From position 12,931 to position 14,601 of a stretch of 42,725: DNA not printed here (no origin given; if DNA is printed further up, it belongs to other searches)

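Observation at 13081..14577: Mvh-type [NiFe] hydrogenase large subunit lacking both bridging cysteines and the canopy arginine, or using an unprecedented Sec position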

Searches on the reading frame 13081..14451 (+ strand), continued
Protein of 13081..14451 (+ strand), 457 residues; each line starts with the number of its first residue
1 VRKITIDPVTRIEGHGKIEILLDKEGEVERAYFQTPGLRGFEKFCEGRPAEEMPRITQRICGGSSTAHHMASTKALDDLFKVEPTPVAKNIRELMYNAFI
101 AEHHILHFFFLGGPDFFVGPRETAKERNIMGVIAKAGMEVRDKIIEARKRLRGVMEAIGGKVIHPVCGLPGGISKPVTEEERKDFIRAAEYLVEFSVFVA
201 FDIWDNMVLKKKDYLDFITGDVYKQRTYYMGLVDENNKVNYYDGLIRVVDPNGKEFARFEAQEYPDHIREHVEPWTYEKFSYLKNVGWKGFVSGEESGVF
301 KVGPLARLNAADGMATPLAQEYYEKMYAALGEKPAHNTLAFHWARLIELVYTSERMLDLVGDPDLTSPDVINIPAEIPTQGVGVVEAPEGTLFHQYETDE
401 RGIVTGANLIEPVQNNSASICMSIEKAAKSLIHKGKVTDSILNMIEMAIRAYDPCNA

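Call 24: search_solved_structures(query=window:13081-14451:+, max_evalue=0.00001, show_alignments=2)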
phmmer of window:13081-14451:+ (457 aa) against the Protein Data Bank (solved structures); distinct sequences matched with E-value up to 0.00001: 66 (the best 60 are shown).
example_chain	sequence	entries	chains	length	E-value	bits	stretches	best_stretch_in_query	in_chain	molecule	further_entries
5odc_F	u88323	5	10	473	1.4e-101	343.8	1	2-455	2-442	Methyl-viologen reducing hydrogenase subunit A | Methyl-viologen reducing hydrogenase, subunit A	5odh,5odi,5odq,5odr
7t2r_D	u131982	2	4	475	1.9e-98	333.5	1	3-455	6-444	NiFe hydrogenase large subunit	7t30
9sfi_g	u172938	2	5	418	6.9e-97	328.3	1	1-429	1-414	Coenzyme F420-reducing hydrogenase, alpha subunit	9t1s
9sw2_F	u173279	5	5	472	3.2e-94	319.5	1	1-455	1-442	F420-non-reducing hydrogenase subunit A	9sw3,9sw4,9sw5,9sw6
5xf9_D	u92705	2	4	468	3.6e-80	273.2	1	2-455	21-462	NAD-reducing hydrogenase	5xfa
5jsu_B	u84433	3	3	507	3.4e-29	105.2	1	4-455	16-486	Periplasmic [NiFeSe] hydrogenase, large subunit, selenocysteine-containing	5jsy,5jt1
6rtp_B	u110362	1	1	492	2.7e-28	102.2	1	4-454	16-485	Periplasmic [NiFeSe] hydrogenase, large subunit, selenocysteine-containing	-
6z8o_B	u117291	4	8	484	3e-28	102.1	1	4-454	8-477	Periplasmic [NiFeSe] hydrogenase, large subunit, selenocysteine-containing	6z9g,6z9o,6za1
6ru9_B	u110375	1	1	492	3.2e-28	102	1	4-454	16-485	Periplasmic [NiFeSe] hydrogenase, large subunit, selenocysteine-containing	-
6z8m_B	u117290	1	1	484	3.4e-28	101.9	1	4-454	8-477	Periplasmic [NiFeSe] hydrogenase, large subunit, selenocysteine-containing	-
3ze6_B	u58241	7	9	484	3.5e-28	101.9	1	4-454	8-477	PERIPLASMIC [NIFESE] HYDROGENASE, LARGE SUBUNIT, SELENOCYS SELENOCYSTEINE-CONTAINING | PERIPLASMIC [NIFESE] HYDROGENASE, LARGE SUBUNIT, SELENOCYSTEINE-CONTAININ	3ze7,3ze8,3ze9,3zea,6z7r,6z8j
6ruc_B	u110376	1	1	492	3.6e-28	101.8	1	4-454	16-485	Periplasmic [NiFeSe] hydrogenase, large subunit, selenocysteine-containing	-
2wpn_B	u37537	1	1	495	3.8e-28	101.7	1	4-454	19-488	PERIPLASMIC [NIFESE] HYDROGENASE, LARGE SUBUNIT, SELENOCYSTEINE-CONTAINING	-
5jsh_B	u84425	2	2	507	4.2e-28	101.6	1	4-454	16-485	Periplasmic [NiFeSe] hydrogenase, large subunit, selenocysteine-containing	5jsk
5yxy_A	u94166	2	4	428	3.6e-25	91.9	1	4-455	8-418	Cytosolic NiFe-hydrogenase, alpha subunit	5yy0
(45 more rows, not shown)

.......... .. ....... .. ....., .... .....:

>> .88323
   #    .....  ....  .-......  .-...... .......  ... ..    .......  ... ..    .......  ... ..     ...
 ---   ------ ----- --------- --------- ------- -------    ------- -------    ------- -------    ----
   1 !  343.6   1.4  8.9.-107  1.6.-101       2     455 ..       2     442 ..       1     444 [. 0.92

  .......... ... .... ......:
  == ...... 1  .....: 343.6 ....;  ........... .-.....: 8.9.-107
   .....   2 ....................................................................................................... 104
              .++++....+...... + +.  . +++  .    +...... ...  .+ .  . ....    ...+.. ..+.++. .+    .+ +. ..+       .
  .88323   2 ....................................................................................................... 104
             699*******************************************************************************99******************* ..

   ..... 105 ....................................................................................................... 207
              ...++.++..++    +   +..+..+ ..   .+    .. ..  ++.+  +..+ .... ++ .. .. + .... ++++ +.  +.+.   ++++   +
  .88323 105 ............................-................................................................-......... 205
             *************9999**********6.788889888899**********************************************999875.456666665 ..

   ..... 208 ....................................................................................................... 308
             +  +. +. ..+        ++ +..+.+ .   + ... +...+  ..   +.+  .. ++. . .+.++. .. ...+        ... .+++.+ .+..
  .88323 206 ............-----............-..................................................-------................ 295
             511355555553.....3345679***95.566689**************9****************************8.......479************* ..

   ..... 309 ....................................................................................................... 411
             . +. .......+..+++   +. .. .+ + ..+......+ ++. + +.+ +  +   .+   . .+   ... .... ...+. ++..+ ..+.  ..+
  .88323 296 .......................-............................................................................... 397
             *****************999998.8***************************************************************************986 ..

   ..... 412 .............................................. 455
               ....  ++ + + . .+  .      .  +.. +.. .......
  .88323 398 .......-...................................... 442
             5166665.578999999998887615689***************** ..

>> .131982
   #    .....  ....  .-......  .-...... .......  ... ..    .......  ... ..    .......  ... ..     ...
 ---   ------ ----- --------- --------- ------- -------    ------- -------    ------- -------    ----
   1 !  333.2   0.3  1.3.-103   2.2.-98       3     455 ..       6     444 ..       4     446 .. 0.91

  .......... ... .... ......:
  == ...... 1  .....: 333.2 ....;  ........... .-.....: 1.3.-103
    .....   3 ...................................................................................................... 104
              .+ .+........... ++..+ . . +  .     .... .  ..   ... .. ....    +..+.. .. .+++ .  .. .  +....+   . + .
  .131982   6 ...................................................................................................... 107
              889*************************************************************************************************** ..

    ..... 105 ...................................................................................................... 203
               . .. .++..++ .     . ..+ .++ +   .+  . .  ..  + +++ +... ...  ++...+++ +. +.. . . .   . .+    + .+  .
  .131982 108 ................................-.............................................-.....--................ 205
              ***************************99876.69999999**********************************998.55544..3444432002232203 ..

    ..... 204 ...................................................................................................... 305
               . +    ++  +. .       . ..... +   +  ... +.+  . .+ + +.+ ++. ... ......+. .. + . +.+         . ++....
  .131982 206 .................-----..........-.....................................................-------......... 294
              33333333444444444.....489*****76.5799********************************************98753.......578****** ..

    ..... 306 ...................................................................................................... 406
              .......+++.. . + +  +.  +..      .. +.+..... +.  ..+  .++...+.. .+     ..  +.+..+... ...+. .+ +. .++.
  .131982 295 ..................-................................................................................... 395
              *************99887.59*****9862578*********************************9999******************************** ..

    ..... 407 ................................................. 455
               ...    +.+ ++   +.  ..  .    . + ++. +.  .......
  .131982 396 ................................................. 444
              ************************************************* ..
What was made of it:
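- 13081..14454 (+): mvhA' : truncated, active-site-less [NiFe]-hydrogenase large-subunit homologue (457 aa; GTG start; TGA stop). E 1.4e-101 over residues 2-455 to MvhA 5ODC_F (call 24).
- On Catalytic [NiFe]-hydrogenase large subunit, group 3c (MvhA): 5ODC_F at E 1.4e-101 over residues 2-455 (call 24).
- Checked: A phmmer alignment to solved MvhA (5ODC_F, E 1.4e-101, residues 2-455) puts RICGGS on RICGIC, EAPEG on EAPRG, and the last DPC on the first Cys of the C-terminal motif (call 24).
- The TGA aligns exactly with an invariant Cys (call 24).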

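Call 31: find_encoding_contigs(protein=P0030, flank=10000, max_places=2)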
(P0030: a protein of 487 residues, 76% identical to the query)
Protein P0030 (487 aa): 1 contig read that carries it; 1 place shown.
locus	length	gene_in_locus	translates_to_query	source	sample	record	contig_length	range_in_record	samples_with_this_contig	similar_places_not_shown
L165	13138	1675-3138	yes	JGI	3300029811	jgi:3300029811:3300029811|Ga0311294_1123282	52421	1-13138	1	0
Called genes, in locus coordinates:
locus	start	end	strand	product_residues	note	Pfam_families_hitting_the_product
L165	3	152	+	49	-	?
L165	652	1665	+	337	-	PF01058:Oxidored_q6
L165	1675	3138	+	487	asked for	PF27537:HoxH, PF00374:NiFeSe_Hases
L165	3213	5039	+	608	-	PF14691:Fer4_20 (weak), PF07992:Pyr_redox_2 (weak), PF00070:Pyr_redox (weak), PF01266:DAO (weak), PF01494:FAD_binding_3 (weak), PF13450:NAD_binding_8, PF07992:Pyr_redox_2, PF12838:Fer4_7, +8 more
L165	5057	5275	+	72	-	PF01106:NifU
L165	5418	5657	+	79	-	-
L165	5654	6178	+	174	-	PF01750:HycI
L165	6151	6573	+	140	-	PF02662:FlpD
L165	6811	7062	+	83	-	-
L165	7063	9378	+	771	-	PF00708:Acylphosphatase, PF07503:zf-HYPF, PF01300:Sua5_yciO_yrdC, PF17788:HypF_C, PF22521:HypF_C_2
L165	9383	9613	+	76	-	PF01455:HupF_HypC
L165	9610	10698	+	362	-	PF01924:HypD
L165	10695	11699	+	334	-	PF00586:AIRS, PF02769:AIRS_C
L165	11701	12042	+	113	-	PF01155:HypA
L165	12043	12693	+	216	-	PF02492:cobW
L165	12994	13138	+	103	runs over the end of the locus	PF01250:Ribosomal_S6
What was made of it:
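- A close canonical relative has HycI and HypFCDEAB next door (call 31). No maturation genes lie nearby, unlike at canonical L165 (call 31).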

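Call 32: find_encoding_contigs(protein=P0017, flank=10000, max_places=2)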
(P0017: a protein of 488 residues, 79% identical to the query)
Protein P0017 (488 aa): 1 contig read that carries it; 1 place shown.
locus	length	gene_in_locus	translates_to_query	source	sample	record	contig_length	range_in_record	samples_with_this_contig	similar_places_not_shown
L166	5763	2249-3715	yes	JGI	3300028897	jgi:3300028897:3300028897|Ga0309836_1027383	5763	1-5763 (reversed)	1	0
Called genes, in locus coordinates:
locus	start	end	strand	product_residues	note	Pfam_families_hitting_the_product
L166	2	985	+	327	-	?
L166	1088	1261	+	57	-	-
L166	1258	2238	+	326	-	PF01058:Oxidored_q6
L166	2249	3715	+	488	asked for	PF27537:HoxH, PF00374:NiFeSe_Hases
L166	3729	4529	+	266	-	PF01012:ETF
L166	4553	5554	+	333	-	PF01012:ETF, PF00766:ETF_alpha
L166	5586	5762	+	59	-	?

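Call 38: list_cluster_members(proteins=[window:13081-14451:+, P0001, P0016])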
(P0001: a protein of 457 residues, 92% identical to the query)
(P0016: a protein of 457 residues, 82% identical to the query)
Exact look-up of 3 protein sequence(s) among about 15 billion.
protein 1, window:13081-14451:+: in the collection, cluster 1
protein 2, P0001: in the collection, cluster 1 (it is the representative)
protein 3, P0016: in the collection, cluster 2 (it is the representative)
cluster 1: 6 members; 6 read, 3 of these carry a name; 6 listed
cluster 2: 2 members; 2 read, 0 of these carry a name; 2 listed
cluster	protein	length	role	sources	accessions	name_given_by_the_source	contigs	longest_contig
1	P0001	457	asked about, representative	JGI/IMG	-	F420-non-reducing hydrogenase large subunit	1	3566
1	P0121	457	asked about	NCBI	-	-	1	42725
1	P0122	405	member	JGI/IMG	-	F420-non-reducing hydrogenase large subunit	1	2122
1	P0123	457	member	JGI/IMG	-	F420-non-reducing hydrogenase large subunit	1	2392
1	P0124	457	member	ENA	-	-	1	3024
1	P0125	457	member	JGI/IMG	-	-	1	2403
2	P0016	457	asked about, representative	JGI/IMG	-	-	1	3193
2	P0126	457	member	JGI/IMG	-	-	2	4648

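Call 40: find_encoding_contigs(protein=P0009, flank=3000, max_places=2)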
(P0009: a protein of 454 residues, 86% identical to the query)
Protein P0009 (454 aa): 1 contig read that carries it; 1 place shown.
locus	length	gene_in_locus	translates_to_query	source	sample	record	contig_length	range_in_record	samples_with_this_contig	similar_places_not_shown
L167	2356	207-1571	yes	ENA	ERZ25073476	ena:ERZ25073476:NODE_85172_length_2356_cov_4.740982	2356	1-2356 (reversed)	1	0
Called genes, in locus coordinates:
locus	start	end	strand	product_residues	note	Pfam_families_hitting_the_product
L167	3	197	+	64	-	?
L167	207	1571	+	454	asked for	PF27537:HoxH, PF00374:NiFeSe_Hases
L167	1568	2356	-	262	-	?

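Call 41: find_encoding_contigs(protein=P0126, flank=5000, max_places=2)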
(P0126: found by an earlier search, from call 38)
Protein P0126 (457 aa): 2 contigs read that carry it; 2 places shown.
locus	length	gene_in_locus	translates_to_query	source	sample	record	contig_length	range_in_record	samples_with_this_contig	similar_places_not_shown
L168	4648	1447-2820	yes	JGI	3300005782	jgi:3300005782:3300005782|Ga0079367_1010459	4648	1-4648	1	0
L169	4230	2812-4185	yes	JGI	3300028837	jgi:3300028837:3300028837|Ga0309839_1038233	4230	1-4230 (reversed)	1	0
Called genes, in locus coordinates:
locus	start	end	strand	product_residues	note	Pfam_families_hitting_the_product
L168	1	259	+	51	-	?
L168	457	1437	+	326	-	PF01058:Oxidored_q6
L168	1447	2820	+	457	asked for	PF27537:HoxH, PF00374:NiFeSe_Hases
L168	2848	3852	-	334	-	PF01012:ETF, PF00766:ETF_alpha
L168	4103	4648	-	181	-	?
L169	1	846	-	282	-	?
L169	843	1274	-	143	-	PF02662:FlpD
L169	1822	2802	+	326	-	PF01058:Oxidored_q6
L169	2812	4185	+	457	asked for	PF27537:HoxH, PF00374:NiFeSe_Hases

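Call 42: find_encoding_contigs(protein=P0010, flank=6000, max_places=2)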
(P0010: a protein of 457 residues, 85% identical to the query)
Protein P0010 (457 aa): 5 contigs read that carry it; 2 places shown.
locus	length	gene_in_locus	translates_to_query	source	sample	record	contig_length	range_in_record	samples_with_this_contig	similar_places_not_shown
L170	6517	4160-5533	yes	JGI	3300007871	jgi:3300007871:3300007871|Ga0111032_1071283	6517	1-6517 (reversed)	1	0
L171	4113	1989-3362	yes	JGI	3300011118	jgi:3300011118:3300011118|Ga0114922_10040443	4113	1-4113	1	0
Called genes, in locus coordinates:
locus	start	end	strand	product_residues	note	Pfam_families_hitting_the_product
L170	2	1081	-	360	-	?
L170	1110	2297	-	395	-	PF13484:Fer4_16 (faint), PF25160:LdpA_Fe-S-bd (faint), PF13183:Fer4_8, PF13237:Fer4_10, PF12838:Fer4_7 (weak), PF13187:Fer4_9, PF02754:CCG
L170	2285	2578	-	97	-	PF02662:FlpD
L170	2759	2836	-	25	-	-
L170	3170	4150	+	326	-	PF01058:Oxidored_q6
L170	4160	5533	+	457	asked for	PF27537:HoxH, PF00374:NiFeSe_Hases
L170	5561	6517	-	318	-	?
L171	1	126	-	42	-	?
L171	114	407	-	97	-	PF02662:FlpD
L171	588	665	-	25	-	-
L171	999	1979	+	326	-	PF01058:Oxidored_q6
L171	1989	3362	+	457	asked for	PF27537:HoxH, PF00374:NiFeSe_Hases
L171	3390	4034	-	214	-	PF01012:ETF, PF00766:ETF_alpha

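Call 57: predict_structure(alignment_id=A1)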
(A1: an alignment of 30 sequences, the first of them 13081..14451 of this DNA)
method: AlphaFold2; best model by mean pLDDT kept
length: 457 residues; sequences in the alignment: 30
mean_pLDDT: 52.7   pTM: 0.53
mean pLDDT of the five models: 52.7, 51.3, 46.4, 46.0, 43.9
residues with pLDDT >= 90: 23; 70-90: 101; 50-70: 81; < 50: 252
segments of 3 or more residues with pLDDT < 50: 8-16, 34-82, 111-127, 161-172, 221-257, 261-314, 333-337, 373-376, 382-395, 401-424, 434-457
pLDDT, mean of each block of 10 residues (from residue 1): 56 46 68 42 33 26 39 41 66 75 70 38 49 69 84 76 36 71 94 91 82 64 36 27 40 45 39 29 33 26 27 56 75 51 74 86 80 51 41 48 45 31 47 48 38 26
secondary structure, 60 per line:
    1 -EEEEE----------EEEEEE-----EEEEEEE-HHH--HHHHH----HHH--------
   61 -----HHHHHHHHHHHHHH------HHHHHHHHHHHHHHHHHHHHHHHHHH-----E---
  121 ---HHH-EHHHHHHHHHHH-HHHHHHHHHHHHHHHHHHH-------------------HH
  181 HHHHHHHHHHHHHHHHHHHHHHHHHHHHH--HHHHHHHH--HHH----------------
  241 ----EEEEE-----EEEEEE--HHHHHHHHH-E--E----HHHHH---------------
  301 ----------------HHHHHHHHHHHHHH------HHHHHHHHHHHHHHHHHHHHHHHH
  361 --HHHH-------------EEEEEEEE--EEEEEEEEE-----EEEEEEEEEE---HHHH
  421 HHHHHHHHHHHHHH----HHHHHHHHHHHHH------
elements in order: E2-6 E17-22 E28-34 H41-45 H66-79 H86-111 H129-139 H141-159 H179-209 H212-219 E245-249 E255-260 H263-271 H281-285 H317-330 H337-360 H363-366 E380-387 E390-398 E404-413 H417-434 H439-451
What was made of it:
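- Tried and rejected: AlphaFold2 on the 30-sequence alignment A1 gave mean pLDDT 52.7 (call 57).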
